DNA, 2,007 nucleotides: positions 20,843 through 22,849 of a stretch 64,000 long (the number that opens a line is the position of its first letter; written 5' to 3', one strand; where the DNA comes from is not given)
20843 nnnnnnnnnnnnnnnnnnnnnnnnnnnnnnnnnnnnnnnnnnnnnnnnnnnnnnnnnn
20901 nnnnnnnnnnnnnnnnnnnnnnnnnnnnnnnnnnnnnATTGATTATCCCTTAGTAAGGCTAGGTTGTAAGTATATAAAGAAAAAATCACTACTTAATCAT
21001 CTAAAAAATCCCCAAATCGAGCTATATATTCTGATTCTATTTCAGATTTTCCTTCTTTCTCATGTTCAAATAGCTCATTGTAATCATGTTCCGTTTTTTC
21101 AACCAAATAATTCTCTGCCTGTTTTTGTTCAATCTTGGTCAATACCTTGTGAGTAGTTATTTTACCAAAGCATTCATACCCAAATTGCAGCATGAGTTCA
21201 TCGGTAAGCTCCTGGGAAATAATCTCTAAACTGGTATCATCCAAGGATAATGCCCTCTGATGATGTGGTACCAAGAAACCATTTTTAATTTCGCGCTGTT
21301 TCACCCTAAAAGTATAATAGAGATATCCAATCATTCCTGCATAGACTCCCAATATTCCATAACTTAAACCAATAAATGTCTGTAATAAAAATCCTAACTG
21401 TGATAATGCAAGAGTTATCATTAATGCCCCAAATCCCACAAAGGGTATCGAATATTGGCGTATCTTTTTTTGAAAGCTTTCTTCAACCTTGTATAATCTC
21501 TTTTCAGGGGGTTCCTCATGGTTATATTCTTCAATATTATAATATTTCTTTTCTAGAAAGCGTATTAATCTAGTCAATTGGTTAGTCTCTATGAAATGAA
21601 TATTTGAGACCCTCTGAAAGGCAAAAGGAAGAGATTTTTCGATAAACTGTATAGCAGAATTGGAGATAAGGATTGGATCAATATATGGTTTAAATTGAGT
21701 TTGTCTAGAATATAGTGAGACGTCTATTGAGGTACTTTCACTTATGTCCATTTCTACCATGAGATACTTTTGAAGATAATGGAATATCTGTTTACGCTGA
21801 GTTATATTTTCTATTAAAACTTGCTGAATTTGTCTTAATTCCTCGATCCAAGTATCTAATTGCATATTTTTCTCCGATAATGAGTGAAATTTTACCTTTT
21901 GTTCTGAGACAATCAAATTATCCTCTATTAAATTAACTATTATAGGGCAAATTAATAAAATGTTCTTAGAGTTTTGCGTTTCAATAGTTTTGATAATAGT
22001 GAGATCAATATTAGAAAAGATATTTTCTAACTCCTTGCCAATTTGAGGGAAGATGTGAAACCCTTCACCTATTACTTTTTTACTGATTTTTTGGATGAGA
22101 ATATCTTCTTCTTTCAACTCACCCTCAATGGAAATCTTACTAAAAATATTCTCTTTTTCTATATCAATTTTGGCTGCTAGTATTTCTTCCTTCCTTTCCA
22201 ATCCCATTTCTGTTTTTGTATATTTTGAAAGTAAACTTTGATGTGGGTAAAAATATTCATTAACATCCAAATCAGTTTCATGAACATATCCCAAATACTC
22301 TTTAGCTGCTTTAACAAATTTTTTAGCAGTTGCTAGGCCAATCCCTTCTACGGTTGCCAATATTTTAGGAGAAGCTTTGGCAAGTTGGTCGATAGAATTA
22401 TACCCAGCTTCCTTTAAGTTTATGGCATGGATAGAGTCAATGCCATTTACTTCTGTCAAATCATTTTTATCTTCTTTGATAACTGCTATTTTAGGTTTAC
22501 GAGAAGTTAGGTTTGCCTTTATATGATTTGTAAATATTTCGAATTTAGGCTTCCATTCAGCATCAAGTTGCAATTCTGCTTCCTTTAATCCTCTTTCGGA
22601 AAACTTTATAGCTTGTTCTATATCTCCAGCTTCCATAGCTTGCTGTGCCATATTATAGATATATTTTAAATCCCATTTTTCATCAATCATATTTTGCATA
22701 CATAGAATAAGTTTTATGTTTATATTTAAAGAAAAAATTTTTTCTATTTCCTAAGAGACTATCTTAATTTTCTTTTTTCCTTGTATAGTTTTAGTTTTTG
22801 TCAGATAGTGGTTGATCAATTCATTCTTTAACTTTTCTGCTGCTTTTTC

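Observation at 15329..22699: Tightly packed membrane cluster around a VirB4/HerA-like translocase plus an HhH DNA-binding membrane protein: candidate uncharacterised DNA-transfer/uptake-type apparatus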

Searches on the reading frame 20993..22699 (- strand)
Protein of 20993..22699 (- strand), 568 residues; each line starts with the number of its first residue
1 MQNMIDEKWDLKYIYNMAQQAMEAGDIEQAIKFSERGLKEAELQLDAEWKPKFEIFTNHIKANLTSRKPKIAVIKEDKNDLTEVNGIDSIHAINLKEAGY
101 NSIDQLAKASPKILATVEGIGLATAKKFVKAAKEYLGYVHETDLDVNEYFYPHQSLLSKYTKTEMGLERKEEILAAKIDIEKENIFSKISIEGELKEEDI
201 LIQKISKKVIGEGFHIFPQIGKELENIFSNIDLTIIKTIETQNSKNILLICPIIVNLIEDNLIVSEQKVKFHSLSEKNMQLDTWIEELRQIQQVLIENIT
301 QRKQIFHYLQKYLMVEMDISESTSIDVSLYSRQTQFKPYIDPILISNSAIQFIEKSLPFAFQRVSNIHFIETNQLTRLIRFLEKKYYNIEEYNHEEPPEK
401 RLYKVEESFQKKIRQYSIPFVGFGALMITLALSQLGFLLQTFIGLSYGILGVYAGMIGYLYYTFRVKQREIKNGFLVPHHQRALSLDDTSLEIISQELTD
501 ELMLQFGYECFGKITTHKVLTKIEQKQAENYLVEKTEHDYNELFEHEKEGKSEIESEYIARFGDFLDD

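Call 3: search_protein_families(library=pfam, proteins=[window:20993-22699:-], max_evalue=1)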
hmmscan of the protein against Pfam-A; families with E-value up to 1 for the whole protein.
window:20993-22699:- (568 aa): 6 families
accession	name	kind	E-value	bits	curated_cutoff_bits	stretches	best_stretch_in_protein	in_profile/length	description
PF14520.12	HHH_5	-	6.9e-10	39.7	27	1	80-134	3-57/57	Helix-hairpin-helix domain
PF12826.13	HHH_2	-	0.0041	17.7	27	1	100-129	23-52/64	Helix-hairpin-helix motif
PF00633.29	HHH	-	0.018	15.3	24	1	103-129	2-28/30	Helix-hairpin-helix motif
PF10391.15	DNA_pol_lambd_f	-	0.073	13.3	29.8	0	113-130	2-19/51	Fingers domain of DNA polymerase lambda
PF25453.1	DUF7898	-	0.099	13.5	27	1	80-127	5-50/80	Domain of unknown function (DUF7898)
PF12836.13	HHH_3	-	0.17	12.4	27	0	108-144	10-46/65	Helix-hairpin-helix motif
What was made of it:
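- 22298..22462 (-): (HhH)2 DNA-binding module (aa 80-134 of HhH568). The second hairpin (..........) is canonical. The first reads GID in this window but GIG in most orthologues. HHH_5 E 6.9e-10 (call 3).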

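Call 4: search_protein_families(library=ncbifam, proteins=[window:20993-22699:-], max_evalue=1)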
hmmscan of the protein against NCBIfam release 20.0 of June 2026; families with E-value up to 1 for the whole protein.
window:20993-22699:- (568 aa): 10 families
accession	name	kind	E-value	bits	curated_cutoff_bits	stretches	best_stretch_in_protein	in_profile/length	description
NF003301.0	PRK04301.1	equivalog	6e-08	32.2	259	1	77-138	3-64/316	DNA repair and recombination protein RadA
TIGR02236.1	recomb_radA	equivalog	6.6e-08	32.3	361.15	1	80-138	1-59/311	DNA repair and recombination protein RadA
NF009401.0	PRK12766.1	equivalog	2.1e-07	30.8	239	1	75-148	6-78/238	50S ribosomal protein L32e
TIGR03491.1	TIGR03491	subfamily_domain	2.6e-07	30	97.45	1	36-135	171-268/462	TM0106 family RecB-like putative nuclease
NF000642.1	PRK00024.1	equivalog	4.8e-05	23.1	180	1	100-210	42-150/212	RadC family protein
TIGR01954.1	nusA_Cterm_rpt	equivalog_domain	0.0018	18.4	48.15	1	87-136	1-50/50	transcription termination factor NusA, C-terminal duplication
TIGR00608.1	radc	subfamily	0.0035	17.1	133.85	1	95-210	42-156/218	RadC family protein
NF011532.0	PRK14973.1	equivalog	0.014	13.2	930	1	71-134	869-932/936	DNA topoisomerase I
TIGR02239.1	recomb_RAD51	equivalog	0.023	13.8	478.05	1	83-135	5-57/316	DNA repair protein RAD51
NF009093.0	PRK12429.1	subfamily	0.043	13.1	258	1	310-370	54-112/259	3-hydroxybutyrate dehydrogenase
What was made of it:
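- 20993..22699 (-): 568-aa membrane protein ('HhH568'). It has an N-terminal helical region, an (HhH)2 module, a disordered linker, an alpha/beta domain of unknown fold (aa ~197-392), a TM hairpin (aa ~398-476) and a C-terminal helical region ending in the conserved motif (K/R)(Y/F)(G/S)xFL(E/D)D. Pfam and NCBIfam, calls 3 and 4.
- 22298..22462 (-): RadA N-terminus E 6e-8 (call 4).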

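Call 6: search_protein_families(library=padloc, proteins=[window:20993-22699:-], max_evalue=1)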
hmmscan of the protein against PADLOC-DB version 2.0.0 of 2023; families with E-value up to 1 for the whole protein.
window:20993-22699:- (568 aa): 0 families

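Call 7: search_protein_families(library=phrogs, proteins=[window:20993-22699:-], max_evalue=1)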
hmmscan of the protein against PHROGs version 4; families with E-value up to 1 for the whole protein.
window:20993-22699:- (568 aa): 0 families

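Call 26: find_homologous_proteins(query=window:20993-22699:-, max_evalue=0.001)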
Query window:20993-22699:- (568 aa): 21 proteins with E <= 0.001 among 8000 candidates.
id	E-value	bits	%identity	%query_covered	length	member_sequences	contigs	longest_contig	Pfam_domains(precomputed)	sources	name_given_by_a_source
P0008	0.0e+0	1237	100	100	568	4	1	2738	PF14520.13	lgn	-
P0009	0.0e+0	1049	85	100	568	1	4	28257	PF10391.16,PF14520.13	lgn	-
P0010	2.2e-298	1009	81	100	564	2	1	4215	PF10391.16,PF14520.13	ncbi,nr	ncbi:MAG: helix-hairpin-helix domain-containing protein [Candidatus Bathyarchaeota archaeon]|nr:heli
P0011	3.6e-285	965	77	100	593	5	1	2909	PF14520.13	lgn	-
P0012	7.8e-237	806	85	69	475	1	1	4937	-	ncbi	-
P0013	1.1e-213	729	76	66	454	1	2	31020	-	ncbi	ncbi:MAG: hypothetical protein ACFE8M_02835 [Candidatus Hermodarchaeota archaeon]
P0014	2.1e-212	725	55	100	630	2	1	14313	PF10391.16,PF14520.13,PF00633.30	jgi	-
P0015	2.6e-211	721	66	68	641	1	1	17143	PF10391.16,PF14520.13,PF00633.30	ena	-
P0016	6.9e-204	697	55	100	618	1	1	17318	PF14520.13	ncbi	ncbi:MAG: helix-hairpin-helix domain-containing protein [Candidatus Odinarchaeota archaeon]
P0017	4.8e-202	691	55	100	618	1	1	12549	PF10391.16,PF14520.13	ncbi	ncbi:MAG: helix-hairpin-helix domain-containing protein [Promethearchaeota archaeon]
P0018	1.0e-139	485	43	73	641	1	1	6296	PF10391.16,PF14520.13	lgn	-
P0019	1.8e-131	458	39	100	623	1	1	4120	PF10391.16,PF14520.13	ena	-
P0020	9.1e-52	195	31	63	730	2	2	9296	PF14520.13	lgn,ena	-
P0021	1.6e-51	194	30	62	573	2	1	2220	PF10391.16,PF14520.13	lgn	-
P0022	5.0e-50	189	30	62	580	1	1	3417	PF14520.13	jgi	-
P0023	7.4e-50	189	30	65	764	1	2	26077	PF14520.13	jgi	jgi:predicted flap endonuclease-1-like 5' DNA nuclease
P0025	2.4e-49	187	30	65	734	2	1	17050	PF14520.13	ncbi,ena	-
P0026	7.1e-48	182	46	10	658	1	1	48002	-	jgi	jgi:hypothetical protein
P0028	1.1e-37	148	27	60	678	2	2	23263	PF14520.13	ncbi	ncbi:MAG: helix-hairpin-helix domain-containing protein [Promethearchaeota archaeon]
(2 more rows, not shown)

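Call 28: find_encoding_contigs(protein=P0023, flank=10000, max_places=2)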
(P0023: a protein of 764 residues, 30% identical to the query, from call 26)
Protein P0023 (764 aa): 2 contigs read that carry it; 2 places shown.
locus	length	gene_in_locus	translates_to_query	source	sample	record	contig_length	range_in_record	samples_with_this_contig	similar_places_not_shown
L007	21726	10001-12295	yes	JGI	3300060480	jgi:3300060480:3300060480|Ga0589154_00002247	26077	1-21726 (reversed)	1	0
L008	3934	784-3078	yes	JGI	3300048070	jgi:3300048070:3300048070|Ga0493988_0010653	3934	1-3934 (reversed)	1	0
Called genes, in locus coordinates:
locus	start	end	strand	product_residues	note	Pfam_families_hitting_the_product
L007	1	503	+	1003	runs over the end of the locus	PF00432:Prenyltrans (weak)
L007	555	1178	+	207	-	-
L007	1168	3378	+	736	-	PF00270:DEAD, PF04851:ResIII, PF21210:RNA_helicase_helical, PF00271:Helicase_C, PF22590:Cas3-like_C_2 (faint)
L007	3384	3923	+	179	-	PF09082:DUF1922, PF19134:DUF5817 (weak)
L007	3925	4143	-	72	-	-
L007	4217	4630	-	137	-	-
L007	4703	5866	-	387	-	PF07690:MFS_1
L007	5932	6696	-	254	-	-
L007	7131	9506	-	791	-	PF00270:DEAD, PF04851:ResIII, PF00271:Helicase_C (faint), PF21280:Helicase_dom4_arc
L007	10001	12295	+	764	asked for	PF14520:HHH_5 (weak)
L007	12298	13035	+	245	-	-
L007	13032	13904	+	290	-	-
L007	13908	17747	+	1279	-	-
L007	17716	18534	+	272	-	PF11977:RNase_Zc3h12a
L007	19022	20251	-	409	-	-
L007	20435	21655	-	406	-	-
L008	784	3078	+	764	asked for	PF14520:HHH_5 (weak)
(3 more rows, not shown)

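Call 29: find_encoding_contigs(protein=P0028, flank=10000, max_places=2)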
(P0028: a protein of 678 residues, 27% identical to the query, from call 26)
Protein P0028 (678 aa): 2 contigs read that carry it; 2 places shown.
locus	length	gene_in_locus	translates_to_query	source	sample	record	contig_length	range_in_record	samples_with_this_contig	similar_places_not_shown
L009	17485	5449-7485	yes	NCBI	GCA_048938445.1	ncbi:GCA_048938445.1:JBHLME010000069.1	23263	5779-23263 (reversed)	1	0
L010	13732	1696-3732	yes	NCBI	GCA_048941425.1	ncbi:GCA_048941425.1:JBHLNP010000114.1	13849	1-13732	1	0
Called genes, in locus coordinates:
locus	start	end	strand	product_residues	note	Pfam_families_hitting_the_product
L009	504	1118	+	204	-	PF13787:HXXEE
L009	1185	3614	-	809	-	PF00270:DEAD, PF04851:ResIII, PF00271:Helicase_C (weak), PF21280:Helicase_dom4_arc (weak)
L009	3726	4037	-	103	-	-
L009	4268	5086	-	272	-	-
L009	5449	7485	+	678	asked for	PF14520:HHH_5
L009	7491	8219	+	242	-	-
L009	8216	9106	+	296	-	-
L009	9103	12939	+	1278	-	-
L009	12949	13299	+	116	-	-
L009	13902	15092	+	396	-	-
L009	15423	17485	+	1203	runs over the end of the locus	-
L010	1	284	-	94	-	?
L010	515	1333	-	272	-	-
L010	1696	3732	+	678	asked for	PF14520:HHH_5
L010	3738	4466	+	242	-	-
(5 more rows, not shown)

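Call 35: find_encoding_contigs(protein=P0026, flank=10000, max_places=2)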
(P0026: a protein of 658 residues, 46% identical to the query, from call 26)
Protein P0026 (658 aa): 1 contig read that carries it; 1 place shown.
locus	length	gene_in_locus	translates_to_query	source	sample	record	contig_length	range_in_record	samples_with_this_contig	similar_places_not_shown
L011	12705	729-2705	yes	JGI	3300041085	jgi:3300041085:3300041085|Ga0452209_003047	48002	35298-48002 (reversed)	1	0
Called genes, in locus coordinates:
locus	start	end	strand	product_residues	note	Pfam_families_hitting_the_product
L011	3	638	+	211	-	?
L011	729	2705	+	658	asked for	-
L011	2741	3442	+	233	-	-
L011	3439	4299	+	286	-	-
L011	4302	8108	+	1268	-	-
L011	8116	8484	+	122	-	-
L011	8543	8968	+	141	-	-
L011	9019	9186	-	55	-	-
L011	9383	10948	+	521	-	PF04055:Radical_SAM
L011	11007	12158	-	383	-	-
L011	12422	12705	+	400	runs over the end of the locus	-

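Call 36: find_encoding_contigs(protein=P0025, flank=10000, max_places=2)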
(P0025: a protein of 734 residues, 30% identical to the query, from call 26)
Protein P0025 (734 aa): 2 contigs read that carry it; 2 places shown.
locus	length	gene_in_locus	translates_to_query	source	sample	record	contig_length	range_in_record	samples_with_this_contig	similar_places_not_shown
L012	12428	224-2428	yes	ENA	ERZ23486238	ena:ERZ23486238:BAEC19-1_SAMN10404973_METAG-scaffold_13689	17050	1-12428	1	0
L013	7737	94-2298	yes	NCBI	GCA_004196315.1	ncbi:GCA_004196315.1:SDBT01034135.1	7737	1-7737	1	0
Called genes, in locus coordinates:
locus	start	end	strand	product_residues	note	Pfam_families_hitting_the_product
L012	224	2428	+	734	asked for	PF14520:HHH_5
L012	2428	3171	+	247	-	-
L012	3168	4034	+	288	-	-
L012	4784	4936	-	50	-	-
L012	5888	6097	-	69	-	-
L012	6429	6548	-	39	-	-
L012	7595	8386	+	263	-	PF11977:RNase_Zc3h12a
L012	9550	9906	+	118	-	-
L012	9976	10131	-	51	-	-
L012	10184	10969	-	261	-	PF06054:CoiA_nuc, PF19500:DUF6035 (weak)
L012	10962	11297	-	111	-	-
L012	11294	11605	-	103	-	-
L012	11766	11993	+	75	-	-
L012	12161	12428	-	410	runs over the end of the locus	-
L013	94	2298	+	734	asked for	PF14520:HHH_5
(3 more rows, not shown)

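Call 69: find_homologous_proteins(query=A5, max_evalue=0.00001)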
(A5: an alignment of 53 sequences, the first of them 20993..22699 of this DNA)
Query A5 (53 sequences) (568 aa, profile of the alignment): 21 proteins with E <= 0.00001 among 8000 candidates.
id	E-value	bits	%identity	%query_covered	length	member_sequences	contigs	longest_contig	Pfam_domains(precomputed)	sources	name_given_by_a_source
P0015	4.5e-215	734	66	68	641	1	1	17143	PF10391.16,PF14520.13,PF00633.30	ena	-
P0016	2.4e-208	712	55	100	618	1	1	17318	PF14520.13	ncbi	ncbi:MAG: helix-hairpin-helix domain-containing protein [Candidatus Odinarchaeota archaeon]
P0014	8.0e-206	704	55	100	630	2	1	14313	PF10391.16,PF14520.13,PF00633.30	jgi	-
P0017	8.8e-206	704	55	100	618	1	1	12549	PF10391.16,PF14520.13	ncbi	ncbi:MAG: helix-hairpin-helix domain-containing protein [Promethearchaeota archaeon]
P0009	6.8e-204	697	85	100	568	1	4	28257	PF10391.16,PF14520.13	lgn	-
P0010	3.4e-201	688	81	100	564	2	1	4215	PF10391.16,PF14520.13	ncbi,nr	ncbi:MAG: helix-hairpin-helix domain-containing protein [Candidatus Bathyarchaeota archaeon]|nr:heli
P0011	7.0e-201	687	77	100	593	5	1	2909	PF14520.13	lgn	-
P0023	4.2e-196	672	30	65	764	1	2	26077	PF14520.13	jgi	jgi:predicted flap endonuclease-1-like 5' DNA nuclease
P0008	3.3e-195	669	100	100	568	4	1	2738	PF14520.13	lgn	-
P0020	4.4e-192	658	31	63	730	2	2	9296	PF14520.13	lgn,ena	-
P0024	2.8e-187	642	30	62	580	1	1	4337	PF14520.13,PF00633.30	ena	-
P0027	3.8e-187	642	33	54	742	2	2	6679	PF14520.13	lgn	-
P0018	8.1e-187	641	43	73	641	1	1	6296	PF10391.16,PF14520.13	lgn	-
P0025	8.6e-187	641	30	65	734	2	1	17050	PF14520.13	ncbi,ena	-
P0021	2.9e-184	632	30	62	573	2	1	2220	PF10391.16,PF14520.13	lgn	-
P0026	1.3e-168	581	46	10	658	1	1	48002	-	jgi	jgi:hypothetical protein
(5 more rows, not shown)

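Call 81: predict_structure(alignment_id=A6)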
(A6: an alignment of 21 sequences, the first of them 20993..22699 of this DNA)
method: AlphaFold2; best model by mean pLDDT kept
length: 568 residues; sequences in the alignment: 21
mean_pLDDT: 73.4   pTM: 0.54
mean pLDDT of the five models: 73.4, 72.4, 71.9, 70.0, 69.0
residues with pLDDT >= 90: 105; 70-90: 297; 50-70: 60; < 50: 106
segments of 3 or more residues with pLDDT < 50: 1-7, 66-75, 139-194, 321-325, 535-555, 566-568
pLDDT, mean of each block of 10 residues (from residue 1): 46 87 82 89 84 87 52 50 82 84 83 79 84 70 28 33 28 25 29 57 90 83 75 91 80 91 88 79 91 85 84 75 52 78 92 86 89 93 91 70 85 88 84 75 82 91 87 59 78 91 91 84 85 50 36 44 49
secondary structure, 60 per line:
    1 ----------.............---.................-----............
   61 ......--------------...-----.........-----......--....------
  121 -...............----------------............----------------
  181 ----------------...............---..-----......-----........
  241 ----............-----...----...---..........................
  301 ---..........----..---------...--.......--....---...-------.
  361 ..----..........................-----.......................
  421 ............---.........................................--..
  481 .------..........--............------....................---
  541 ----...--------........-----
elements in order: H11-23 H27-43 H49-66 H89-97 H103-108 H111-114 H122-136 H153-164 H197-211 H222-227 E233-240 E245-256 E262-264 E269-271 H275-300 H304-313 E329-331 E334-340 E343-346 E350-352 E360-362 E367-371 H372-392 H398-432 H436-476 H488-497 H500-511 H518-537 H556-563
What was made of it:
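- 20993..22699 (-): AF2 model with pLDDT 73.4, call 81.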

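Call 83: fold_search(model_id=the predicted structure, library=pdb)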
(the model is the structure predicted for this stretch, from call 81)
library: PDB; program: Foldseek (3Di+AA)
matches with E <= 10: 504; with E <= 0.001: 0
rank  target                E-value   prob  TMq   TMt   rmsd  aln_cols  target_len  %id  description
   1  8y5l_NA               6.8e-03  1.00  0.10  0.12  10.2       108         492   24  E.coli transcription translation coupling complex in TTC-B state 1 (subclass1) containing mRNA with 30-mer spacer, Nu (released 2025-08-13)
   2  9q29_K                8.9e-03  1.00  0.10  0.18   8.8        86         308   21  DX2-CX3 structure capping RAD51 filament (released 2026-03-04)
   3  9q29_L                1.1e-02  1.00  0.10  0.18   8.8        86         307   21  DX2-CX3 structure capping RAD51 filament (released 2026-03-04)
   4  9qn8_G                1.5e-02  1.00  0.10  0.17   9.0        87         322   21  RAD51 filament in complex with calcium and ATP bound by the RAD51AP1 C-terminus (released 2025-12-03)
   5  5nwl_B                1.8e-02  1.00  0.09  0.17   8.6        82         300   23  Crystal structure of a human RAD51-ATP filament. (released 2018-03-07)
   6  5nwl_A                1.9e-02  1.00  0.09  0.17   8.8        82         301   23  Crystal structure of a human RAD51-ATP filament. (released 2018-03-07)
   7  9q28_I                2.0e-02  1.00  0.10  0.19   8.9        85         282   21  DX2-CX3-RAD51 in the active state (released 2026-03-04)
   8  9i62_E                2.1e-02  1.00  0.10  0.17   9.0        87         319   21  CryoEM structure of a RAD51 D-loop (released 2025-06-04)
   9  9ui4_D                2.3e-02  1.00  0.10  0.18   8.9        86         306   22  Rad51 presynaptic complex (released 2025-09-10)
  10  9qn8_E                2.6e-02  1.00  0.10  0.17   9.1        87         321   21  RAD51 filament in complex with calcium and ATP bound by the RAD51AP1 C-terminus (released 2025-12-03)
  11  2z43_C                2.9e-02  1.00  0.10  0.20   9.7        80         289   29  Structure of a twinned crystal of RadA (released 2007-11-13)
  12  2zuc_A                2.9e-02  1.00  0.09  0.18   9.3        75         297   32  Crystal structure of left-handed RadA filament (released 2009-04-07)
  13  2zuc_B                2.9e-02  1.00  0.09  0.17  10.3        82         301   28  Crystal structure of left-handed RadA filament (released 2009-04-07)
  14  2zud_A                3.2e-02  1.00  0.09  0.18  10.8        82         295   30  Crystal Structure of Left-handed RadA Filament (released 2009-04-07)
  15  2zud_B                3.4e-02  1.00  0.09  0.18   9.5        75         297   32  Crystal Structure of Left-handed RadA Filament (released 2009-04-07)
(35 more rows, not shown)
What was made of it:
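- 22298..22462 (-): Foldseek matches to the RAD51/RadA N-terminal domain, NusA AR2 and Hel308 domain 5, e.g. 8xbw_L TM 0.78 and rmsd 1.3 over 55 columns (call 83).
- On (HhH)2 / HHH_5 DNA-binding domain: Structural matches to the RAD51/RadA N-domain and NusA AR2 (call 83).
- Closest known: RadA/RAD51 N-terminal. Same: The HhH module of the 568-aa protein matches these in sequence and structure (calls 3, 4, 83).
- Checked: It also folds as an (HhH)2 (call 83).
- HhH: calls 3, 4 and 83. HhH DNA binding is supported (calls 3, 83).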
